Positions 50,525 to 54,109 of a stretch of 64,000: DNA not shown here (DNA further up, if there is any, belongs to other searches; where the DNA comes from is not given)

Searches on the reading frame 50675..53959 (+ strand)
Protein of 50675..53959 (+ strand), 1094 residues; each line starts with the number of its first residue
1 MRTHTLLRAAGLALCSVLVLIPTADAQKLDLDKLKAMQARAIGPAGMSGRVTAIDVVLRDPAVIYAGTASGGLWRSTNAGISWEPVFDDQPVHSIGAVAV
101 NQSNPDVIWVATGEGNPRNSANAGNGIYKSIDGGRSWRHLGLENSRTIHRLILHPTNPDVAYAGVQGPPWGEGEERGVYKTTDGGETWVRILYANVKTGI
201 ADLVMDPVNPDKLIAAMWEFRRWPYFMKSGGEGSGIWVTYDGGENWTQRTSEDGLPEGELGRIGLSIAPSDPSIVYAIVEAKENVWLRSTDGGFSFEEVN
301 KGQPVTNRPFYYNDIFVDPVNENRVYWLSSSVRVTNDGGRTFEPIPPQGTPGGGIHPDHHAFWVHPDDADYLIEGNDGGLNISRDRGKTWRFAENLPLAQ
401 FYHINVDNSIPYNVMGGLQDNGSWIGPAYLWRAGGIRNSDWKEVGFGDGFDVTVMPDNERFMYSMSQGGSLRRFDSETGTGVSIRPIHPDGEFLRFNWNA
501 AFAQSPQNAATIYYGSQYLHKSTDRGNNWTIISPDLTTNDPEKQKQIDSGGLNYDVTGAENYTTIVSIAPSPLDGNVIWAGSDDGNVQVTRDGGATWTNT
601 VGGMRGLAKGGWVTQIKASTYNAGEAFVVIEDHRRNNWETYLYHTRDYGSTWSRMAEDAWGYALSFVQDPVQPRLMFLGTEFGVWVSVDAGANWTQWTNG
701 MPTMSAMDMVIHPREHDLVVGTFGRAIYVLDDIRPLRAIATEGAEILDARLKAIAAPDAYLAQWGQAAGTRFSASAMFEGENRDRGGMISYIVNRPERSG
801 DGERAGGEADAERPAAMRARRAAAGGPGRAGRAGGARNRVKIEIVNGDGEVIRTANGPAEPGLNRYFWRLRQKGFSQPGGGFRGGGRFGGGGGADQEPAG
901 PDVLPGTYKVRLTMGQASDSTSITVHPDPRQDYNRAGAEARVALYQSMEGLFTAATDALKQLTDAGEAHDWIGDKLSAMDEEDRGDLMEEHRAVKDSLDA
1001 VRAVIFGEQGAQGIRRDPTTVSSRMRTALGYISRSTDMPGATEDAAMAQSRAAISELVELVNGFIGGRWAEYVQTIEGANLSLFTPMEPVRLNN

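Call 10: search_protein_families(library=pfam, proteins=[window:50675-53959:+])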
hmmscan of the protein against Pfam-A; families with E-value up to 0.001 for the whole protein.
window:50675-53959:+ (1094 aa): 2 families
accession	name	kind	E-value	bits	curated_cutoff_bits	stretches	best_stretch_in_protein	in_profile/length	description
PF15902.12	Sortilin-Vps10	-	6.7e-30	104.7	33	4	127-248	3-111/446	Sortilin, neurotensin receptor 3,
PF02012.26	BNR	-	8.7e-12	43.6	27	0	179-188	1-10/12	BNR/Asp-box repeat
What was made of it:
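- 50675..53959 (+): Sortilin/VPS10-BNR propeller gene (1094 aa). Pfam hits (call 10).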

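Call 12: find_related_loci(query=window:50675-53959:+, collection=genome_contigs, flank=6000)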
Query window:50675-53959:+ (1094 aa) in genome_contigs; peptide patterns used: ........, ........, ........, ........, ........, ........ (x = any residue, [..] = any of these).
600 stretches matched a pattern (row limit reached: there are more); 597 encode a relative of the query (tblastn E <= 1e-3); the best 80 are kept; 80 distinct loci.
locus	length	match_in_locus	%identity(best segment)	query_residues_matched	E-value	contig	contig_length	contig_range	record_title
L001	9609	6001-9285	90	1-1094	0e+0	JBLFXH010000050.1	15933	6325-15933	MAG: Rhodothermales bacterium isolate 3300053785_104 Ga0535658_0009239, whole genome shotgun sequence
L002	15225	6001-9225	57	5-1092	0e+0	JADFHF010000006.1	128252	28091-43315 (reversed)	MAG: Bacteroidetes bacterium isolate B33T1B8 B33T1B8_NODE132, whole genome shotgun sequence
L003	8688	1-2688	70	104-1090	0e+0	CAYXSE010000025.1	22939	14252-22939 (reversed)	MAG TPA_asm: uncultured Rhodothermales bacterium isolate SRP215229_co1_23 genome assembly, contig: NODE_1244_length_2293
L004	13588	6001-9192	55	8-1092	0e+0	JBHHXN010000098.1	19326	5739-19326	MAG: bacterium isolate D_1_bin.48 NODE_829_length_19326_cov_10.420943, whole genome shotgun sequence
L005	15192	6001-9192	54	1-1091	0e+0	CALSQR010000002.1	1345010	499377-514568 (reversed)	MAG: uncultured bacterium isolate AJ_MB375_1 genome assembly, contig: contig_24206_partial_20981_1365991_AJ_MB375, whole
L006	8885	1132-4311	52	14-1093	0e+0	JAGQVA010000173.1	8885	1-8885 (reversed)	MAG: Bacteroidetes bacterium isolate HKST-UBA03 NODE_174_length_8885_cov_4.699932, whole genome shotgun sequence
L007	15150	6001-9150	52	22-1080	0e+0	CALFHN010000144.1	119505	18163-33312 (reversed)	MAG TPA_asm: uncultured Bacteroidetes bacterium isolate ERR2206786_bin.62_CONCOCT_v1.1_MAG genome assembly, contig: ERZ8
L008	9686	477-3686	51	3-1093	0e+0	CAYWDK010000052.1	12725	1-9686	MAG TPA_asm: uncultured Balneolaceae bacterium isolate SRP304980_co1_242 genome assembly, contig: NODE_3089_length_12725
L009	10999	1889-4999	51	26-1093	0e+0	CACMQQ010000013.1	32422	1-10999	MAG: uncultured Candidatus Marinimicrobia bacterium isolate AG-892-A09 genome assembly, contig: AG-892-A09_NODE_13, whol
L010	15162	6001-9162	51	14-1092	0e+0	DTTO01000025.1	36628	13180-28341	MAG TPA_asm: Candidatus Neomarinimicrobiota bacterium isolate UWMA-0080 NODE_220_length_36628_cov_52.495776, whole genom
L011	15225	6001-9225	52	7-1091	0e+0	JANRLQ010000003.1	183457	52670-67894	MAG: Bacteroidia bacterium isolate bins.295 k141_476274, whole genome shotgun sequence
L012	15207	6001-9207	50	1-1090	0e+0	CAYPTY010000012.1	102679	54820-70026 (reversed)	MAG TPA_asm: uncultured Balneolaceae bacterium isolate SRP141376_co5_385 genome assembly, contig: NODE_366_length_102679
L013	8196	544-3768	51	1-1084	0e+0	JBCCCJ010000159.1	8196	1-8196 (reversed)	MAG: Bacteroidota bacterium isolate P01_A01_bin.57 k141_1411782_length_8196_cov_7.0000, whole genome shotgun sequence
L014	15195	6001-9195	52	26-1091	0e+0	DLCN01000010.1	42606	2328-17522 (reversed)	MAG TPA_asm: Balneolaceae bacterium UBA7797 UBA7797_contig_3590, whole genome shotgun sequence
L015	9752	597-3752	51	14-1093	0e+0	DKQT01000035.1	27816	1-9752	MAG TPA_asm: Candidatus Marinimicrobia bacterium UBA7301 UBA7301_contig_446, whole genome shotgun sequence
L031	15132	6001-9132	51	14-1094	0e+0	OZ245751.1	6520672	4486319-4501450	MAG: Saprospiraceae bacterium isolate 8f35e0f5-1df0-4d37-baeb-18c41ceaeba0 genome assembly, chromosome: 1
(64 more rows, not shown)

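Call 23: search_protein_families(library=ncbifam, proteins=[window:50675-53959:+], max_evalue=0.1)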
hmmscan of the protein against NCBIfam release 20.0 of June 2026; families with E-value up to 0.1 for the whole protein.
window:50675-53959:+ (1094 aa): 3 families
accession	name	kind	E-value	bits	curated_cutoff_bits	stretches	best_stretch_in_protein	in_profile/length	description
NF045728.1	glycosyl_F510_1955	equivalog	3.2e-43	147.8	175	5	111-216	58-155/246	F510_1955 family glycosylhydrolase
NF010237.0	PRK13684.1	equivalog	5.8e-05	22.3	326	1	127-194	68-127/334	photosynthesis system II assembly factor Ycf48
NF047818.1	LIC11996_lipo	equivalog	0.016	14.3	350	0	619-673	320-375/422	LIC11996 family lipoprotein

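Call 27: find_homologous_proteins(query=window:50675-53959:+, max_evalue=1e-100)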
Query window:50675-53959:+ (1094 aa): 8000 proteins with E <= 1e-100 among 8000 candidates; the best 120 are listed.
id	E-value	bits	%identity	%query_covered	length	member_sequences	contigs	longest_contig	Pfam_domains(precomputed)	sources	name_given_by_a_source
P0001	0.0e+0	2335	90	100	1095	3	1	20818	PF02012.27,PF15902.13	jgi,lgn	jgi:photosystem II stability/assembly factor-like uncharacterized protein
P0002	0.0e+0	2198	85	100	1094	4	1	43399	PF02012.27,PF15902.13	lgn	-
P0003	0.0e+0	2008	79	98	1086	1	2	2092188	PF02012.27,PF15902.13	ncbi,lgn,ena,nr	ncbi:MAG: hypothetical protein JJ896_07835 [Rhodothermales bacterium]|nr:hypothetical protein [Rhodo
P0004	0.0e+0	1858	72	100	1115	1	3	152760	PF02012.27,PF15902.13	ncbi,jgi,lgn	ncbi:MAG: photosystem II stability/assembly factor-like uncharacterized protein [Rhodothermales bact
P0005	0.0e+0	1806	70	98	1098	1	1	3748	PF02012.27,PF15902.13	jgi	-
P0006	0.0e+0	1447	60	98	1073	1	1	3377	PF25852.1,PF24316.2,PF02012.27,PF15902.13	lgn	-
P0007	0.0e+0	1446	58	99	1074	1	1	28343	PF24316.2,PF02012.27,PF15902.13,PF13088.13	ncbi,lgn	ncbi:MAG: hypothetical protein AB8G77_17285 [Rhodothermales bacterium]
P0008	0.0e+0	1443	59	98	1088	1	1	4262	PF25852.1,PF02012.27,PF15902.13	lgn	-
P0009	0.0e+0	1441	58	98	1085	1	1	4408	PF02012.27,PF15902.13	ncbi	-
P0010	0.0e+0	1441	58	97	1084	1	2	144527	PF25852.1,PF02012.27,PF15902.13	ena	-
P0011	0.0e+0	1434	59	98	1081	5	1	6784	PF25852.1,PF02012.27,PF15902.13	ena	-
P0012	0.0e+0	1433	58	100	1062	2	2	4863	PF02012.27,PF15902.13,PF13088.13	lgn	-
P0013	0.0e+0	1431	58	98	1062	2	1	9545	PF14870.13,PF02012.27,PF15902.13,PF13088.13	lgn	-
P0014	0.0e+0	1430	59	98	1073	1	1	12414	PF25852.1,PF02012.27,PF15902.13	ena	-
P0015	0.0e+0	1429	58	98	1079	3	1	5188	PF25852.1,PF14870.13,PF02012.27,PF15902.13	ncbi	-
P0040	0.0e+0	1370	55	98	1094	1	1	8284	PF02012.27,PF15902.13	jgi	-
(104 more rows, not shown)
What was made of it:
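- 50675..53959 (+): Orthologues at 70-90% identity (call 27).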

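Call 28: find_encoding_contigs(protein=P0002, flank=10000, max_places=2)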
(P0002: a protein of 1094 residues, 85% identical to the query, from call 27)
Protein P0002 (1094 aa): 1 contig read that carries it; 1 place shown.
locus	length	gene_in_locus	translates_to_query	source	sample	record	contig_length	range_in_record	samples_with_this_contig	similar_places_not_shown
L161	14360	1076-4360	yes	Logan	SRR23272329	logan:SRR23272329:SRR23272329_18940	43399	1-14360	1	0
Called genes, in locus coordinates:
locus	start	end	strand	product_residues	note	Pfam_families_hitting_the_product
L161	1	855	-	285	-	?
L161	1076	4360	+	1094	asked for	PF02012:BNR (faint), PF15902:Sortilin-Vps10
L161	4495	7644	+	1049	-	PF00930:DPPIV_N (faint), PF26549:Tricorn_N, PF26550:Tricorn_2nd, PF07676:PD40, PF26550:Tricorn_2nd (weak), PF26549:Tricorn_N, PF01979:Amidohydro_1, PF07969:Amidohydro_3, +1 more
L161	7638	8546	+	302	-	PF04960:Glutaminase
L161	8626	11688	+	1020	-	PF02012:BNR (faint), PF15902:Sortilin-Vps10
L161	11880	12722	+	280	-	-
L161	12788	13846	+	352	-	PF01073:3Beta_HSD, PF01370:Epimerase, PF02719:Polysacc_synt_2 (faint), PF07993:NAD_binding_4 (faint), PF16363:GDP_Man_Dehyd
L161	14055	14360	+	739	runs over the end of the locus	PF01656:CbiA (weak), PF10609:ParA, PF13614:AAA_31 (faint)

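Call 29: find_encoding_contigs(protein=P0003, flank=10000, max_places=2)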
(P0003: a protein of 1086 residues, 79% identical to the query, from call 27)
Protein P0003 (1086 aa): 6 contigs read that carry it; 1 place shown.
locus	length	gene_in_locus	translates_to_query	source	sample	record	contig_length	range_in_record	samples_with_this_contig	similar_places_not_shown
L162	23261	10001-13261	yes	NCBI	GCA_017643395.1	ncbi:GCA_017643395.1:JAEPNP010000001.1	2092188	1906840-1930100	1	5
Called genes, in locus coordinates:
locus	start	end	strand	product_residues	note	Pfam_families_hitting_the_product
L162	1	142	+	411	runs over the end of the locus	PF01408:GFO_IDH_MocA, PF22725:GFO_IDH_MocA_C3, PF02894:GFO_IDH_MocA_C (weak)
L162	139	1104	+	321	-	PF01408:GFO_IDH_MocA, PF22725:GFO_IDH_MocA_C3, PF02894:GFO_IDH_MocA_C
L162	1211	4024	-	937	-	PF00082:Peptidase_S8, PF00395:SLH (faint), PF18962:Por_Secre_tail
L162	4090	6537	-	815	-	PF00082:Peptidase_S8, PF00395:SLH (weak)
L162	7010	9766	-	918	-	PF00082:Peptidase_S8, PF18962:Por_Secre_tail (weak)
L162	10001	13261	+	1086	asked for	PF15902:Sortilin-Vps10, PF02012:BNR (faint), PF15902:Sortilin-Vps10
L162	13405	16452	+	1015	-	PF00930:DPPIV_N (faint), PF07676:PD40, PF26549:Tricorn_N, PF26550:Tricorn_2nd, PF26549:Tricorn_N, PF07969:Amidohydro_3 (weak), PF01979:Amidohydro_1, PF07969:Amidohydro_3, +1 more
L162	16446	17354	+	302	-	PF04960:Glutaminase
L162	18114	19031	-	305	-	PF13354:Beta-lactamase2, PF00144:Beta-lactamase (faint)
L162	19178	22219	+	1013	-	PF02012:BNR (faint), PF15902:Sortilin-Vps10, PF13088:BNR_2 (faint), PF15902:Sortilin-Vps10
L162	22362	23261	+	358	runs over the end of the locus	PF01073:3Beta_HSD, PF01370:Epimerase, PF16363:GDP_Man_Dehyd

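Call 30: find_encoding_contigs(protein=P0004, flank=10000, max_places=2)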
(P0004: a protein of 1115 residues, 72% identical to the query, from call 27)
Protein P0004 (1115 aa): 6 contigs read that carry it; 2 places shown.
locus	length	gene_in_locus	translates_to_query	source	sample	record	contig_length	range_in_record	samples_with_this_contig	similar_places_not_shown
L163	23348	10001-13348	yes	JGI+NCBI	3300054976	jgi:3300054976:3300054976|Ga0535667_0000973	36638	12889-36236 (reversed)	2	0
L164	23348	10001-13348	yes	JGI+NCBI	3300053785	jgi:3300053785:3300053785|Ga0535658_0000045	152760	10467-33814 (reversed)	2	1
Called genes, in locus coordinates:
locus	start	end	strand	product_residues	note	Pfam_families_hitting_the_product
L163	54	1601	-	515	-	-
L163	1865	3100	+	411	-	-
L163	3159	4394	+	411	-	PF01408:GFO_IDH_MocA, PF22725:GFO_IDH_MocA_C3, PF02894:GFO_IDH_MocA_C (weak)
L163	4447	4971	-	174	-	-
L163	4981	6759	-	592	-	PF03169:OPT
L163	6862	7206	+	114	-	PF03551:PadR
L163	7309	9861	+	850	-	PF12704:MacB_PCD, PF02687:FtsX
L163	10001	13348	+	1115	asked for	PF02012:BNR (faint), PF15902:Sortilin-Vps10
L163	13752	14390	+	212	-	PF26549:Tricorn_N, PF26550:Tricorn_2nd, PF07676:PD40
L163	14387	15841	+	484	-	PF01979:Amidohydro_1, PF07969:Amidohydro_3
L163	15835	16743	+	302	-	PF04960:Glutaminase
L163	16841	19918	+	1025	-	PF25852:DUF6242_C (faint), PF02012:BNR (faint), PF15902:Sortilin-Vps10, PF13088:BNR_2 (faint), PF15902:Sortilin-Vps10 (weak)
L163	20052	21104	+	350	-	PF01073:3Beta_HSD, PF01370:Epimerase, PF02719:Polysacc_synt_2 (faint), PF04321:RmlD_sub_bind, PF16363:GDP_Man_Dehyd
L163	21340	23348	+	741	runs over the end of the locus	PF01656:CbiA (weak), PF10609:ParA (weak), PF13614:AAA_31 (faint)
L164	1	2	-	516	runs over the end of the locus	PF01039:Carboxyl_trans, PF03255:ACCA (weak)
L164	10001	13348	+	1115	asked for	PF02012:BNR (faint), PF15902:Sortilin-Vps10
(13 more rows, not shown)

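Call 35: find_encoding_contigs(protein=P0005, flank=3000, max_places=2)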
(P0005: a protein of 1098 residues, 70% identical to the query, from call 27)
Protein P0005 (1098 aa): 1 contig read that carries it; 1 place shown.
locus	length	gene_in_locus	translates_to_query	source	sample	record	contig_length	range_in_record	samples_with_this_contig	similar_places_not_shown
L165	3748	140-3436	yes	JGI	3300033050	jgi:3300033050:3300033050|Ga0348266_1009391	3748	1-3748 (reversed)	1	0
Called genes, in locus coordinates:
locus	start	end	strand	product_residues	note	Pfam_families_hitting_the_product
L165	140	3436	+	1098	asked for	PF15902:Sortilin-Vps10, PF02012:BNR (faint), PF15902:Sortilin-Vps10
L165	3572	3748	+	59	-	?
